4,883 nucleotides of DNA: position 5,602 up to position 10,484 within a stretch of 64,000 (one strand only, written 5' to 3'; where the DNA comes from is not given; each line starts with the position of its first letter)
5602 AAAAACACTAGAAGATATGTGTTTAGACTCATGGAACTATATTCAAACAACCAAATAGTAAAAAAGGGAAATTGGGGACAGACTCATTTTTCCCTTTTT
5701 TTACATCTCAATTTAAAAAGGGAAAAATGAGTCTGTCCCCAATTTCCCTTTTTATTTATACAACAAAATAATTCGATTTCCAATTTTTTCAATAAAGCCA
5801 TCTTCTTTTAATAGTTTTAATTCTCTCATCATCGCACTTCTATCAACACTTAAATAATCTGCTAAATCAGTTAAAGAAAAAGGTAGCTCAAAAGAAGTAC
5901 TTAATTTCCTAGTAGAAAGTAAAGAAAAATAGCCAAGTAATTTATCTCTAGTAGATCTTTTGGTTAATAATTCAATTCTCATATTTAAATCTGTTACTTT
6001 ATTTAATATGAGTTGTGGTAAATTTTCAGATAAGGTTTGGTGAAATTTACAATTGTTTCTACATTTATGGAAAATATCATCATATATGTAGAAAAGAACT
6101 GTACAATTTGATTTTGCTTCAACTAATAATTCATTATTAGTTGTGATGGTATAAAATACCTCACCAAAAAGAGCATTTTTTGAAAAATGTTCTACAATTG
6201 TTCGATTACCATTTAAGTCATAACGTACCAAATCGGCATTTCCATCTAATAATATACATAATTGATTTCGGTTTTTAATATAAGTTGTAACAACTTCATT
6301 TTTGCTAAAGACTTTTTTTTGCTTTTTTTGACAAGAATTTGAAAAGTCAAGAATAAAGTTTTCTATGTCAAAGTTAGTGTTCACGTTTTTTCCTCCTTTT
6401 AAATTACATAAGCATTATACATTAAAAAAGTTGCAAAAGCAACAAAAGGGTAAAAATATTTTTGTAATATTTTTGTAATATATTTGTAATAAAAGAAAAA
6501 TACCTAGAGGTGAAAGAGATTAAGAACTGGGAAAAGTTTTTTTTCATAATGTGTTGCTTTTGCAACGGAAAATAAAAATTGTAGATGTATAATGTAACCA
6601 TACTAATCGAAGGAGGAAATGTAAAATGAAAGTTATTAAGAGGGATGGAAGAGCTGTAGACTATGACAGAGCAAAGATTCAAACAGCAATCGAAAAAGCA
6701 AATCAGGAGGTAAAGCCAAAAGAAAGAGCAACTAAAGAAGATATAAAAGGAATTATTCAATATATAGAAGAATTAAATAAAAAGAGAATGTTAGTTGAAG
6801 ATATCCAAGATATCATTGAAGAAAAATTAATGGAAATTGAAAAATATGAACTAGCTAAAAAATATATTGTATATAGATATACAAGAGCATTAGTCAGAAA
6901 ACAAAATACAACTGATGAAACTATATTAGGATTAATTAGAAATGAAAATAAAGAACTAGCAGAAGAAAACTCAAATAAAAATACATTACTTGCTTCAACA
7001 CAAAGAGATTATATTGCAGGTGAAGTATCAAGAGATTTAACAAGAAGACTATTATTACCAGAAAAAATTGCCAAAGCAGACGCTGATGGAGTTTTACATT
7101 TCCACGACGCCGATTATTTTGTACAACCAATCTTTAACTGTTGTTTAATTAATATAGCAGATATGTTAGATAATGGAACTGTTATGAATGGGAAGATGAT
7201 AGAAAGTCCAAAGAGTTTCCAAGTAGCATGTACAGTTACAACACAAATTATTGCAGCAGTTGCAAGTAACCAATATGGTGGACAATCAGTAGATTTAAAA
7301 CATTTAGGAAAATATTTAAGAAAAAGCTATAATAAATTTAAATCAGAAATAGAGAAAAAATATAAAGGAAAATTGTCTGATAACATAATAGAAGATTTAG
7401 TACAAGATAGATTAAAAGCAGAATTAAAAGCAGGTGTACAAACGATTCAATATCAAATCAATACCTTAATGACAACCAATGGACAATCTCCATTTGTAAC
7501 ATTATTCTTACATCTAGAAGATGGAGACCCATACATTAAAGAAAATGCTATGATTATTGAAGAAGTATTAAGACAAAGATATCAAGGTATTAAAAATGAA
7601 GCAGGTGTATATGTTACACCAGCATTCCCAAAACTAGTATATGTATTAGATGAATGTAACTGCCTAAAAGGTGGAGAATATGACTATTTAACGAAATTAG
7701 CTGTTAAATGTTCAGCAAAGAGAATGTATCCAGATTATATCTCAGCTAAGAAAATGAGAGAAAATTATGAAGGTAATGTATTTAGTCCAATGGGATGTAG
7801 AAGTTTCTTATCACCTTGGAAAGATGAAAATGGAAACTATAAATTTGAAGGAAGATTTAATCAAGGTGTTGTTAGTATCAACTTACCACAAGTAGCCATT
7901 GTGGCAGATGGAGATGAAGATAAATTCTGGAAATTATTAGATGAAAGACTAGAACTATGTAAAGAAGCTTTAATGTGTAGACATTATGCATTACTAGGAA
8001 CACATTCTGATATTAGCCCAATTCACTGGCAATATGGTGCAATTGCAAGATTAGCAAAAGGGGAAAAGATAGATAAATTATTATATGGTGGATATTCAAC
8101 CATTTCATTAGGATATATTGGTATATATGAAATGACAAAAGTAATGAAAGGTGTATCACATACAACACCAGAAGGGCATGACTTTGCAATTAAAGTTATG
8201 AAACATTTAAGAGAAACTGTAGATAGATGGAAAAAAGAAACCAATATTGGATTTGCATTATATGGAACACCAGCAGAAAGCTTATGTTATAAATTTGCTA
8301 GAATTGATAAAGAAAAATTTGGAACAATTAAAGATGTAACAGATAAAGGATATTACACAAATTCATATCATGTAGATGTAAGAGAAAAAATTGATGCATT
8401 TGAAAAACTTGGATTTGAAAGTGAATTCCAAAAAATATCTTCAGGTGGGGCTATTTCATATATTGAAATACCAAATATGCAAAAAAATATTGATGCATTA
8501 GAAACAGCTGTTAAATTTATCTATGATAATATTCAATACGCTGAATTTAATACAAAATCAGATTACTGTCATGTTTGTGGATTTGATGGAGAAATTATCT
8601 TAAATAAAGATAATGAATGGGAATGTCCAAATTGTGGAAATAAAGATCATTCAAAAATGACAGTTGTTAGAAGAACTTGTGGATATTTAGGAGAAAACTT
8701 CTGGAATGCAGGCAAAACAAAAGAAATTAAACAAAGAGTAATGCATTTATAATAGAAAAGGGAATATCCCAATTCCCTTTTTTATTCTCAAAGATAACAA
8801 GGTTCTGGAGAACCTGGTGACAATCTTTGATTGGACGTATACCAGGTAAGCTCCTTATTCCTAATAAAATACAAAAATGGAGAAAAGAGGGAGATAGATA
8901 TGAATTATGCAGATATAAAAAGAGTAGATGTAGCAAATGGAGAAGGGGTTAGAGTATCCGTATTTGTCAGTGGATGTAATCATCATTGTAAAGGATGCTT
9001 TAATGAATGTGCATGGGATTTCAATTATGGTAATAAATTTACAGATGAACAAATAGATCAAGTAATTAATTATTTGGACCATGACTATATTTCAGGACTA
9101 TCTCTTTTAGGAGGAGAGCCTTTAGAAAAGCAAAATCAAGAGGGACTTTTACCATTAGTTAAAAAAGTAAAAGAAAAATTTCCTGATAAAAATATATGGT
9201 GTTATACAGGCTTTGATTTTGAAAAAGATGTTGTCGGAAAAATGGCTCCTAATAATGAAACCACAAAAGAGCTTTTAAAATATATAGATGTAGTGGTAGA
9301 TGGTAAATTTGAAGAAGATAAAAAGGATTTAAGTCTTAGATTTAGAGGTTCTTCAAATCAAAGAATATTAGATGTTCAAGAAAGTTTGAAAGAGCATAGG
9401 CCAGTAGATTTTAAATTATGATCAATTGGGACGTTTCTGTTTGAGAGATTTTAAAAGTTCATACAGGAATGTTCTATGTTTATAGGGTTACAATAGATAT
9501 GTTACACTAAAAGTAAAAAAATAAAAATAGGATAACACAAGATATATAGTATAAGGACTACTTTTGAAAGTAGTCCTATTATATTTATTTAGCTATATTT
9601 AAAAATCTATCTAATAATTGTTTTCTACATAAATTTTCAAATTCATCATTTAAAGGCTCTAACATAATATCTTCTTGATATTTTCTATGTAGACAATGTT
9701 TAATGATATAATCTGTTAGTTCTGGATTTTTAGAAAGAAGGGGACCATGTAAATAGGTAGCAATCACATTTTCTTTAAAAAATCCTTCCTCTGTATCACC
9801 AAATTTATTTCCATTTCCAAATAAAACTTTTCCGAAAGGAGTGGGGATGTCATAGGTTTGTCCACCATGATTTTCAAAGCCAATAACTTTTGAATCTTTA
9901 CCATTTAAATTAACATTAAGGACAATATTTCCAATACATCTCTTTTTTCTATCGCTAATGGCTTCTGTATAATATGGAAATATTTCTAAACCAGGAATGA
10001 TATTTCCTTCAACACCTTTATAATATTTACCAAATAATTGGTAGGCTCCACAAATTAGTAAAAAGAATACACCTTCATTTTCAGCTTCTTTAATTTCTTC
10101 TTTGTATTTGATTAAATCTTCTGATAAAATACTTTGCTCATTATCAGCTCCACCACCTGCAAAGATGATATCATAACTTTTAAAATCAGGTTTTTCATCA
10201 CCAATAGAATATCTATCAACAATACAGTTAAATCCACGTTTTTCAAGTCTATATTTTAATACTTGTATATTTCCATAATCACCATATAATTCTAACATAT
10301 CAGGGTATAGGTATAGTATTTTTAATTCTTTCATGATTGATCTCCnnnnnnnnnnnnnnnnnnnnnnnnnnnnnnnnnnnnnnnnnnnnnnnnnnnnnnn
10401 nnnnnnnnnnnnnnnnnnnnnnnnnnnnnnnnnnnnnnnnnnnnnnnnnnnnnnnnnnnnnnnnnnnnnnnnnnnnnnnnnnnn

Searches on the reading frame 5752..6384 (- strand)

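Call 17: search_protein_families(library=pfam, proteins=[window:5752-6384:-], max_evalue=0.001)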
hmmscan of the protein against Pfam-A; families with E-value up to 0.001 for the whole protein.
window:5752-6384:- (210 aa): 3 families
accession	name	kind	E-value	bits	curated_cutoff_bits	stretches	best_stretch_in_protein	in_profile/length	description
PF13545.12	HTH_Crp_2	-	7.6e-08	32.6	27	1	157-208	11-62/70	Crp-like helix-turn-helix domain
PF00027.35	cNMP_binding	-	5.9e-07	29.8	27.5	1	24-107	2-85/89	Cyclic nucleotide-binding domain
PF12802.13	MarR_2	-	0.0007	20.1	27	0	170-201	22-53/61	MarR family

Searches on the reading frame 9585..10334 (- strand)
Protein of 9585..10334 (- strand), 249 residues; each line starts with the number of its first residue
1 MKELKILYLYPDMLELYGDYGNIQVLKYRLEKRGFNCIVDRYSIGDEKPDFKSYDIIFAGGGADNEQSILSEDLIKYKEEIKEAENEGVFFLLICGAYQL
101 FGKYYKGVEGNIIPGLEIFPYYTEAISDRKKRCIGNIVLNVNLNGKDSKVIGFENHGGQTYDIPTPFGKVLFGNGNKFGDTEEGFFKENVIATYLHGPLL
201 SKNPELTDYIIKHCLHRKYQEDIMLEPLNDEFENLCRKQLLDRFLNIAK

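Call 11: search_protein_families(library=pfam, proteins=[window:9585-10334:-], max_evalue=0.01)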
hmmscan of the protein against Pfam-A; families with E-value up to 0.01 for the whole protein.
window:9585-10334:- (249 aa): 1 family
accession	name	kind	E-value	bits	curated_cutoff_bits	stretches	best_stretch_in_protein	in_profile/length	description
PF07685.20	GATase_3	-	4.2e-32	111.8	27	1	5-203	1-195/196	CobB/CobQ-like glutamine amidotransferase domain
